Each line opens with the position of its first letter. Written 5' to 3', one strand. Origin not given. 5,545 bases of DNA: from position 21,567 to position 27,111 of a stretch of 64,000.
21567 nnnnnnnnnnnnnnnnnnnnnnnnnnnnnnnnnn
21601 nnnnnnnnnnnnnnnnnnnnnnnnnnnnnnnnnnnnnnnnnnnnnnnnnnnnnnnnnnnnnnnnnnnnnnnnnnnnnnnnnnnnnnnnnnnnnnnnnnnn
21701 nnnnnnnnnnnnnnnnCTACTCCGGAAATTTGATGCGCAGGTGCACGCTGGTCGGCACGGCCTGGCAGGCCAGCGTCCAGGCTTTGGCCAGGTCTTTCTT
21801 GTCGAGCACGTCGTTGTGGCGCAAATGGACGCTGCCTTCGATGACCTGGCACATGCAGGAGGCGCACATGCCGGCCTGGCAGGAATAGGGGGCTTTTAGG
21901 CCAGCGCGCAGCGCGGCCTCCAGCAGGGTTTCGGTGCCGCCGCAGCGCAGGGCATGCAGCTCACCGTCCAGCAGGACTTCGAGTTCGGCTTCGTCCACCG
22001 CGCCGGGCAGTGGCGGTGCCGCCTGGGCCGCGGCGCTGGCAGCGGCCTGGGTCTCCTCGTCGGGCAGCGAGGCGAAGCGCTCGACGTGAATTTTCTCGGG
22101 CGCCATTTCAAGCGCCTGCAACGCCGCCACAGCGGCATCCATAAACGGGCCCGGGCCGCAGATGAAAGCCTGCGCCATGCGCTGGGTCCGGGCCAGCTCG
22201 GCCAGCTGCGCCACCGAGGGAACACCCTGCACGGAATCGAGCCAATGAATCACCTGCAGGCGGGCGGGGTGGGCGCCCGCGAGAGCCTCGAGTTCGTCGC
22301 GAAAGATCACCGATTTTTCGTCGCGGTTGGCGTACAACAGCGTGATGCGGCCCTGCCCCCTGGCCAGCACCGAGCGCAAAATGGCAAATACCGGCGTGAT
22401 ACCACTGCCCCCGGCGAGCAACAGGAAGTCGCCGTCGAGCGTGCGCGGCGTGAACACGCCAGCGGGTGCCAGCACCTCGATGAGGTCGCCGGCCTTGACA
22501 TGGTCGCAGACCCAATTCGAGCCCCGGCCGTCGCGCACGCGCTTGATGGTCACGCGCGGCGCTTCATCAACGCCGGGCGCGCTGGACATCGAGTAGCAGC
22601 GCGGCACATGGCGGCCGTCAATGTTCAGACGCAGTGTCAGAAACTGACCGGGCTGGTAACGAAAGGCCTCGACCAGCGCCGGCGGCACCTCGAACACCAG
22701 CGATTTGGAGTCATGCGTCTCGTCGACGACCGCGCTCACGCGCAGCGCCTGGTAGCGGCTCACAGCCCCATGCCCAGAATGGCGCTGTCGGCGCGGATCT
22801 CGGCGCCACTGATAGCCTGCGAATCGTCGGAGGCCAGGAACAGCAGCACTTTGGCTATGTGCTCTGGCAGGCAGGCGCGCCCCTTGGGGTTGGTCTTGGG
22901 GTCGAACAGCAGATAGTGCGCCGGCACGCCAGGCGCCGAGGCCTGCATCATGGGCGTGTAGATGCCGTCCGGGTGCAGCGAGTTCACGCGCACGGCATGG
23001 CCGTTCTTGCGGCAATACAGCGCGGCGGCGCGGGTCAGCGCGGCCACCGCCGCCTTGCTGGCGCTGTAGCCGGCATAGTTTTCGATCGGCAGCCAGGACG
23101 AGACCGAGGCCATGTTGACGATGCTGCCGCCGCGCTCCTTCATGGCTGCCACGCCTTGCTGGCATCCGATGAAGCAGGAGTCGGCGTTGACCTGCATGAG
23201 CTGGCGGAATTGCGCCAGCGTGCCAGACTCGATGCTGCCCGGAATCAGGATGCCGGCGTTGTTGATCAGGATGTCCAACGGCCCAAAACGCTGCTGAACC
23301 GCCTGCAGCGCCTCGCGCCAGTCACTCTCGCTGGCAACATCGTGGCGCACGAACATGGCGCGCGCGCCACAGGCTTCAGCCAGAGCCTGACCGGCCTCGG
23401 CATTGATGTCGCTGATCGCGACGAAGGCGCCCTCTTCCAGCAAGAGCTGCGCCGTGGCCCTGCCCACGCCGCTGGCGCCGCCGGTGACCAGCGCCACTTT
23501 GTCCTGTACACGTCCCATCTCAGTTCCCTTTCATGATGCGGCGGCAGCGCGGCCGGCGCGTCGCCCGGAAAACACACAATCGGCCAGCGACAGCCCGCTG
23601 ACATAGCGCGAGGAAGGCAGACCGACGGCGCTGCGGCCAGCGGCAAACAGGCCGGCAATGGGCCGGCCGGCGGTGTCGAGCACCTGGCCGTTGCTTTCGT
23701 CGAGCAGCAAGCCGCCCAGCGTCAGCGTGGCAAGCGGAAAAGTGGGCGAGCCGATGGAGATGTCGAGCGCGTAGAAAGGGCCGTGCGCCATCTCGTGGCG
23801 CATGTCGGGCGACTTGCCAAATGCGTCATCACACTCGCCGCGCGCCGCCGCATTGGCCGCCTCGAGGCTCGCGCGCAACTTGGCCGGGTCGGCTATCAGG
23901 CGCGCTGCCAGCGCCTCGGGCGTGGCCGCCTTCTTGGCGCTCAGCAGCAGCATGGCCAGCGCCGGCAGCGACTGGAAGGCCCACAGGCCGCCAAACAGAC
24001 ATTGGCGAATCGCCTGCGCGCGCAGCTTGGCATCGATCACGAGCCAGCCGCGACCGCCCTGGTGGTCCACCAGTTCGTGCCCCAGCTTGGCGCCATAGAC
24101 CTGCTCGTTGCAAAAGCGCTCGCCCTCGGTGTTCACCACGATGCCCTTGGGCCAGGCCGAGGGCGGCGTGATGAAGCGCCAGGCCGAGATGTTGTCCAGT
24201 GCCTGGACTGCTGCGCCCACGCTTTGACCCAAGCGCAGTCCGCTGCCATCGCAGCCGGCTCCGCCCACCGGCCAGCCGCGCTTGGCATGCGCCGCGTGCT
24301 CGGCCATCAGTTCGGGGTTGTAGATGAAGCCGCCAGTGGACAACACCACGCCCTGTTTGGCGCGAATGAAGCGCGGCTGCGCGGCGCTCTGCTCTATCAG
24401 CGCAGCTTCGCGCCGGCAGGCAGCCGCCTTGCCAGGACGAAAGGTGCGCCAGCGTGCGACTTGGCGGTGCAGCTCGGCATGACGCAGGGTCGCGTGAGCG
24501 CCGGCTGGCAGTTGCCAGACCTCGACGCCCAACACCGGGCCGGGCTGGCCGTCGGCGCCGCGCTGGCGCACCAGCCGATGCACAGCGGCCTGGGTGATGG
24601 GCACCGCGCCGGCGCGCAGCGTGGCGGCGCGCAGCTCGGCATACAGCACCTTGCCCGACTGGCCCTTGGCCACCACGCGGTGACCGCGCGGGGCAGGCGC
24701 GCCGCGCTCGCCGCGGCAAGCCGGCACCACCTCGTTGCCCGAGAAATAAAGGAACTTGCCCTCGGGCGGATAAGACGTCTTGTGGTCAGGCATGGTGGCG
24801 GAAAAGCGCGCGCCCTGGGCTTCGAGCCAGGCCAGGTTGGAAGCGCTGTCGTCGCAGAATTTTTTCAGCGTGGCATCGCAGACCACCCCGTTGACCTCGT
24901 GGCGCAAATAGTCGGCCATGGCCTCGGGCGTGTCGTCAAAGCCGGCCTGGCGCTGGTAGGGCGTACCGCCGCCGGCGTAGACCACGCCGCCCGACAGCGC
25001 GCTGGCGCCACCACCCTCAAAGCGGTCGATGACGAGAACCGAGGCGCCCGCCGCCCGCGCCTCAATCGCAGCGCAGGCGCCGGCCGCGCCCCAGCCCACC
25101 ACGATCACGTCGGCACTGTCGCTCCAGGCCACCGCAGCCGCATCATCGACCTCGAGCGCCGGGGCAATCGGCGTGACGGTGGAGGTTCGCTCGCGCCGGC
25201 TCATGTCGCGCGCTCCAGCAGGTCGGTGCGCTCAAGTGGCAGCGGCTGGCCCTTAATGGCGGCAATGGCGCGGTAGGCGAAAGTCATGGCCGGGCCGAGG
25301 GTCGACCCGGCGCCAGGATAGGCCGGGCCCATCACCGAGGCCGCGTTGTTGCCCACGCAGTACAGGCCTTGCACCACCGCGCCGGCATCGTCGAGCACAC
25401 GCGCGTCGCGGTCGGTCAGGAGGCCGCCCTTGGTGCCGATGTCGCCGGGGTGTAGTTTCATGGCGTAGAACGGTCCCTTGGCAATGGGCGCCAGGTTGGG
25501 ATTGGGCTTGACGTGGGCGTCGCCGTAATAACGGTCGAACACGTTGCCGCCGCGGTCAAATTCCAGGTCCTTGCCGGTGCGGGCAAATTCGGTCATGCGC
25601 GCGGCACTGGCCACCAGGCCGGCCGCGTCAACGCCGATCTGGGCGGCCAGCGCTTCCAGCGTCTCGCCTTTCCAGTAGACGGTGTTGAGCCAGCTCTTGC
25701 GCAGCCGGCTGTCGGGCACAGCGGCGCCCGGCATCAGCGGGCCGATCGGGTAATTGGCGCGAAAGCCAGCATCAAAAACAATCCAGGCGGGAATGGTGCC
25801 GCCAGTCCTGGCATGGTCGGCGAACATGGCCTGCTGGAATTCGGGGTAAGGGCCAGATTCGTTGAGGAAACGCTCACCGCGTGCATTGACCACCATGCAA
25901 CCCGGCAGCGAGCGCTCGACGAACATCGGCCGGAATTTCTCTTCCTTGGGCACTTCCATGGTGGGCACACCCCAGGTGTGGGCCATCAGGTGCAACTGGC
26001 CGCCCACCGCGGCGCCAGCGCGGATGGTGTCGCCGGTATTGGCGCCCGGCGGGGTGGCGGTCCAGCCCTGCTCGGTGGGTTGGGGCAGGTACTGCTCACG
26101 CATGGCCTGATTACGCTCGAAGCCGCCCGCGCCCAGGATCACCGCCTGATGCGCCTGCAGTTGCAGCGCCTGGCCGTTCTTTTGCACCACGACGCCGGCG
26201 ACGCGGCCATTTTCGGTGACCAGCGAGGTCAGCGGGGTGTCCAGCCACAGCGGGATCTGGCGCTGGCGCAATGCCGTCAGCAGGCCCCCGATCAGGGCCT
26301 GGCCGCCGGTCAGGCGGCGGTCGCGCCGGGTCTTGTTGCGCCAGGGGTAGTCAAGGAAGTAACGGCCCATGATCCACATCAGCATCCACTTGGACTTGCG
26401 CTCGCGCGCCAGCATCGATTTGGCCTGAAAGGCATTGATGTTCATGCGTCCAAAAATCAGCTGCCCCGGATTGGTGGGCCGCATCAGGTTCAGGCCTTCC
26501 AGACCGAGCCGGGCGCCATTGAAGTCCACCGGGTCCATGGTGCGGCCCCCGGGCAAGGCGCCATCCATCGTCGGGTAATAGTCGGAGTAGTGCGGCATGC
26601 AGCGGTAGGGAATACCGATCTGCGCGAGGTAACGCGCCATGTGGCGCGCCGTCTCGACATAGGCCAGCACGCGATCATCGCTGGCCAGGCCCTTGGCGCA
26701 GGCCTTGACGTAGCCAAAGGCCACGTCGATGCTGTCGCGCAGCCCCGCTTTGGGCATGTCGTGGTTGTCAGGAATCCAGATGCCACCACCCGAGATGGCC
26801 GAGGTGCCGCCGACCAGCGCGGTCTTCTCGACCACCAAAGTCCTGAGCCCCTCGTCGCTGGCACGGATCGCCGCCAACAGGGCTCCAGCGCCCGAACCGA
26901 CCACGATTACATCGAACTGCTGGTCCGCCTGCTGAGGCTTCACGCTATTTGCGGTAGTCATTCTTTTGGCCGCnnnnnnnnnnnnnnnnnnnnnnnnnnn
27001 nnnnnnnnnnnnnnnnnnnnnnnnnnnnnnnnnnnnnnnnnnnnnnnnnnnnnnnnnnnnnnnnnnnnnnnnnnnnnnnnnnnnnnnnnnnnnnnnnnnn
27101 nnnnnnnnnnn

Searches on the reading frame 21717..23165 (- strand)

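Call 7: search_protein_families(library=ncbifam, proteins=[window:21717-23165:-])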
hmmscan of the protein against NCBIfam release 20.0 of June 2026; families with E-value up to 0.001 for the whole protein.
window:21717-23165:- (482 aa): 27 families (the best 25 are shown)
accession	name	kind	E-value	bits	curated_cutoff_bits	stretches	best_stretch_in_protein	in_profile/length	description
TIGR02160.1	PA_CoA_Oxy5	hypoth_equivalog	1.2e-77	261.2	420.8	1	138-480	1-351/352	1,2-phenylacetyl-CoA epoxidase subunit PaaE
NF058606.1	GlBtMonoRdsGbcB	equivalog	3.1e-50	171.1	500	1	140-473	15-356/362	glycine betaine monooxygenase reductase subunit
NF007964.0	PRK10684.1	equivalog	1.5e-40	139.2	383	1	141-470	12-325/333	NADH oxidoreductase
NF040810.1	BenC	equivalog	3.4e-38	131.6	430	2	149-366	113-332/333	benzoate 1,2-dioxygenase electron transfer component BenC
NF009805.0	PRK13289.1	equivalog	8e-34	117.2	432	1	127-365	143-393/399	NO-inducible flavohemoprotein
NF045803.1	MethMoxFADbindMmoC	equivalog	1.6e-32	112.6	500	2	166-364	136-340/343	aromatic/alkene monooxygenase hydroxylase FAD-binding subunit MmoC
NF004317.0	PRK05713.1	equivalog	1.2e-26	93.7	338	2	166-345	115-289/312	iron-sulfur-binding ferredoxin reductase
NF008822.0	PRK11872.1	equivalog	2.1e-26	92.7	402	2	165-365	132-336/341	anthranilate 1,2-dioxygenase electron transfer component AntC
NF006220.0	PRK08345.1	subfamily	3.1e-14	52.9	395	1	141-321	13-191/294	cytochrome-c3 hydrogenase subunit gamma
TIGR02008.1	fdx_plant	subfamily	3.1e-14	52.5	81.15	1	403-473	14-84/97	ferredoxin [2Fe-2S]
NF041393.1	Frdxn_Halo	equivalog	2e-12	47.1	150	1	403-478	37-113/128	ferredoxin Fer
TIGR01941.1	nqrF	equivalog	6.4e-12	45.1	295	2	205-300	232-328/405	NADH:ubiquinone reductase (Na(+)-transporting) subunit F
NF000796.0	PRK00054.1-1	equivalog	2.2e-11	43.5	224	1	139-364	4-203/254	dihydroorotate dehydrogenase electron transfer subunit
NF005963.0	PRK08051.1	equivalog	2.9e-11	43.1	230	1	143-305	4-164/233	NAD(P)H-flavin reductase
NF004862.0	PRK06222.1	subfamily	3.9e-09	36.4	220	1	168-349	26-200/281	sulfide/dihydroorotate dehydrogenase-like FAD/NAD-binding protein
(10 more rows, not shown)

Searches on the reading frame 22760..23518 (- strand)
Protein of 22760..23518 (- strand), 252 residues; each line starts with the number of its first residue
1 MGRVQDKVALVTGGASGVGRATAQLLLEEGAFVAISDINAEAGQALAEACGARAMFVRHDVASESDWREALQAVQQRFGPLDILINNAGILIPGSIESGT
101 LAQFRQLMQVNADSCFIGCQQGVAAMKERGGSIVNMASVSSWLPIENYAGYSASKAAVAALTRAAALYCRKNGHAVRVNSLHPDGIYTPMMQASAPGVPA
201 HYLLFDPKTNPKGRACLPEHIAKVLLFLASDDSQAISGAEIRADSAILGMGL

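Call 7: search_protein_families(library=ncbifam, proteins=[window:22760-23518:-])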
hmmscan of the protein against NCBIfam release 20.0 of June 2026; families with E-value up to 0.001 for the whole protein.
window:22760-23518:- (252 aa): 227 families (the best 25 are shown)
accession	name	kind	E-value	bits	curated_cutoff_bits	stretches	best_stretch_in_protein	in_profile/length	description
NF052562.1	RADHDNL4305835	equivalog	8.2e-60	202.3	400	1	2-244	3-246/252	NADP-dependent (R)-specific alcohol dehydrogenase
NF005473.0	PRK07069.1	equivalog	6.3e-57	193.1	339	1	2-247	6-259/262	SDR family oxidoreductase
NF005559.1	PRK07231.1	subfamily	1.5e-56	191.7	215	1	3-246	1-246/249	glucose 1-dehydrogenase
NF053702.1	TrHdxCHCADhChcB1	equivalog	2.3e-55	187.7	400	1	3-244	1-237/250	trans-4-hydroxycyclohexanecarboxylate dehydrogenase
NF004791.0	PRK06138.1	equivalog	2.1e-52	177.9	312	1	3-245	2-247/252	SDR family oxidoreductase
NF052558.1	MBtsdlDhBudC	equivalog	4.1e-52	177.2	270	1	5-245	2-239/250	meso-2,3-butanediol dehydrogenase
NF004198.0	PRK05653.1-3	equivalog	1.6e-48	165.4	296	1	4-239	5-238/248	3-oxoacyl-ACP reductase FabG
NF004818.0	PRK06172.1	equivalog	1.3e-47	162.3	336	1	3-246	4-249/253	SDR family oxidoreductase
NF006121.0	PRK08265.1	subfamily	8.5e-46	156.6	294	1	3-245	4-243/263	short chain dehydrogenase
NF009466.0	PRK12826.1-2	subfamily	1.1e-45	156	222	1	5-244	2-241/248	3-oxoacyl-ACP reductase FabG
NF004847.0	PRK06198.1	subfamily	1.6e-45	155.4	240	1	2-249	3-257/269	oxidoreductase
NF009093.0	PRK12429.1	subfamily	1.2e-44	152.5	258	1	4-244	3-253/259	3-hydroxybutyrate dehydrogenase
NF005309.0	PRK06841.1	subfamily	4.6e-44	150.8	286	1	4-244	13-249/255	GolD/DthD family dehydrogenase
TIGR03971.1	SDR_subfam_1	subfamily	5.8e-43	147.2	300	1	4-246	1-267/271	mycofactocin-coupled SDR family oxidoreductase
NF004713.0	PRK06057.1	equivalog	6.4e-43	147.1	404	1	2-248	5-250/257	3-oxoacyl-ACP reductase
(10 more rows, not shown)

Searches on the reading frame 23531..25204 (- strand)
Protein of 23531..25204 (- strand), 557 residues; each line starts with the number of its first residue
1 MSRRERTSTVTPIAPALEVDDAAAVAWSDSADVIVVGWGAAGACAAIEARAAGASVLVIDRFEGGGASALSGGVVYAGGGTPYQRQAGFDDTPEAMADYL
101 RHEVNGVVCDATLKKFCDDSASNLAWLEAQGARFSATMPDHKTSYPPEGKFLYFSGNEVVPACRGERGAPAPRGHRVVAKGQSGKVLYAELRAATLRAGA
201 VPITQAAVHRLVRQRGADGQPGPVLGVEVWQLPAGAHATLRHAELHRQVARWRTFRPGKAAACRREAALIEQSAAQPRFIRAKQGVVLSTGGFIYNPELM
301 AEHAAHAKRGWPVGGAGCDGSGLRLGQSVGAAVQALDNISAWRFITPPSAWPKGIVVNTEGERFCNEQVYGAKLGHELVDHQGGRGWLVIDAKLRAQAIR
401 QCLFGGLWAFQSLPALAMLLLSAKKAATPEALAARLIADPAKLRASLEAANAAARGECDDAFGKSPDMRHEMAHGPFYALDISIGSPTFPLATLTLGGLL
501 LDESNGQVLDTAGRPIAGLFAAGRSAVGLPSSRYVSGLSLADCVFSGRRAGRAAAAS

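Call 7: search_protein_families(library=ncbifam, proteins=[window:23531-25204:-])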
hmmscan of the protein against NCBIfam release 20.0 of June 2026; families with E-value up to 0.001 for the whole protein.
window:23531-25204:- (557 aa): 38 families (the best 25 are shown)
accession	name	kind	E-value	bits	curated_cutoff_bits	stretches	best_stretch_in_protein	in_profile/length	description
NF005511.0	PRK07121.1-4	equivalog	3.3e-222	738.8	466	1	14-556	4-541/553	FAD-binding protein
NF005513.0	PRK07121.1-6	equivalog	6.7e-129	430.8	608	1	31-556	7-527/533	FAD-binding protein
NF005510.0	PRK07121.1-3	subfamily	1.8e-98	330.5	481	2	270-556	218-488/492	FAD-binding protein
NF005512.0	PRK07121.1-5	subfamily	9.8e-70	235.4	812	2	275-555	225-487/489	FAD-binding protein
NF005508.0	PRK07121.1-1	equivalog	6.2e-65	219.6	537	2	23-184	13-173/497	FAD-binding protein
NF005509.0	PRK07121.1-2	subfamily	1.2e-45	156.2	630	2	280-556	252-523/527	FAD-binding protein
NF009473.0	PRK12835.1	subfamily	1.4e-37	129.4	837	2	269-528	251-539/585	FAD-binding protein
TIGR01813.1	flavo_cyto_c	subfamily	1e-36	126.7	285.45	2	168-551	113-443/444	flavocytochrome c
NF005064.0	PRK06481.1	equivalog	4.5e-36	124.6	542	2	284-556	241-501/506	flavocytochrome c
NF053717.1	VnlPnlRedVprA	equivalog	2.1e-34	119.2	600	3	424-555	353-479/481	vinyl phenol reductase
NF009478.0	PRK12844.1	equivalog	7.7e-34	116.9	789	2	279-542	256-536/559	3-ketosteroid-delta-1-dehydrogenase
NF004789.0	PRK06134.1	subfamily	1.1e-33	116.6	747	2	273-555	257-568/581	FAD-dependent oxidoreductase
NF005882.1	PRK07843.1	equivalog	1.4e-33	116.1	788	2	272-526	241-518/547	3-oxosteroid 1-dehydrogenase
NF009477.0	PRK12843.1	equivalog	7.5e-32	110.5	758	3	20-146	6-135/578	FAD-dependent oxidoreductase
NF006130.0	PRK08274.1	equivalog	1.4e-31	109.8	369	2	266-556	166-460/467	FAD-dependent tricarballylate dehydrogenase TcuA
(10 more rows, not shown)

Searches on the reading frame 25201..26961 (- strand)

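Call 8: search_protein_families(library=ncbifam, proteins=[window:25201-26961:-])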
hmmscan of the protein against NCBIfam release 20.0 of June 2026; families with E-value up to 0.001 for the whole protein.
window:25201-26961:- (586 aa): 46 families (the best 25 are shown)
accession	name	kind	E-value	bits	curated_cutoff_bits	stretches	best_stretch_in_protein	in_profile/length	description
NF009478.0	PRK12844.1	equivalog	1.4e-162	541.9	789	1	11-570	4-549/559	3-ketosteroid-delta-1-dehydrogenase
NF005882.1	PRK07843.1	equivalog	8.3e-153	509.7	788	1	15-567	1-545/547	3-oxosteroid 1-dehydrogenase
NF009473.0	PRK12835.1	subfamily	6.2e-149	497.1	837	1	7-567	3-564/585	FAD-binding protein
NF009477.0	PRK12843.1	equivalog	2.3e-136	455.6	758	1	4-571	5-570/578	FAD-dependent oxidoreductase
NF004789.0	PRK06134.1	subfamily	2.2e-131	439.3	747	1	9-573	6-571/581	FAD-dependent oxidoreductase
NF009479.0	PRK12845.1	equivalog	3.4e-115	385.6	793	1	10-565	13-559/566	3-ketosteroid-delta-1-dehydrogenase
NF053676.1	4oxCHCAChcC1Cy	equivalog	7.8e-102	341.3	1000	2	202-569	166-526/528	4-oxocyclohexanecarboxylate 2-dehydrogenase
NF009476.0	PRK12839.1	equivalog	2.2e-100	336.5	940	1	12-565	5-560/572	FAD-dependent oxidoreductase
NF053677.1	Desat2ChcC2Cyan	equivalog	2e-97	326.9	900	1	17-565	2-547/558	4-oxocyclohex-2-ene-1-carboxylate 5-dehydrogenase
NF009474.0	PRK12837.1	equivalog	1.1e-85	288.4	675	2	212-570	164-509/513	FAD-binding protein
TIGR01813.1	flavo_cyto_c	subfamily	3.6e-47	161.1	285.45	2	216-545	125-423/444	flavocytochrome c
NF005510.0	PRK07121.1-3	subfamily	3.3e-40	138.3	481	2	217-564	176-481/492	FAD-binding protein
NF005511.0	PRK07121.1-4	equivalog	2.7e-38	131.7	466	2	260-548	257-519/553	FAD-binding protein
NF006130.0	PRK08274.1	equivalog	5.7e-38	130.9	369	2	211-561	122-450/467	FAD-dependent tricarballylate dehydrogenase TcuA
NF005064.0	PRK06481.1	equivalog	9.8e-35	120.2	542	2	220-546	189-477/506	flavocytochrome c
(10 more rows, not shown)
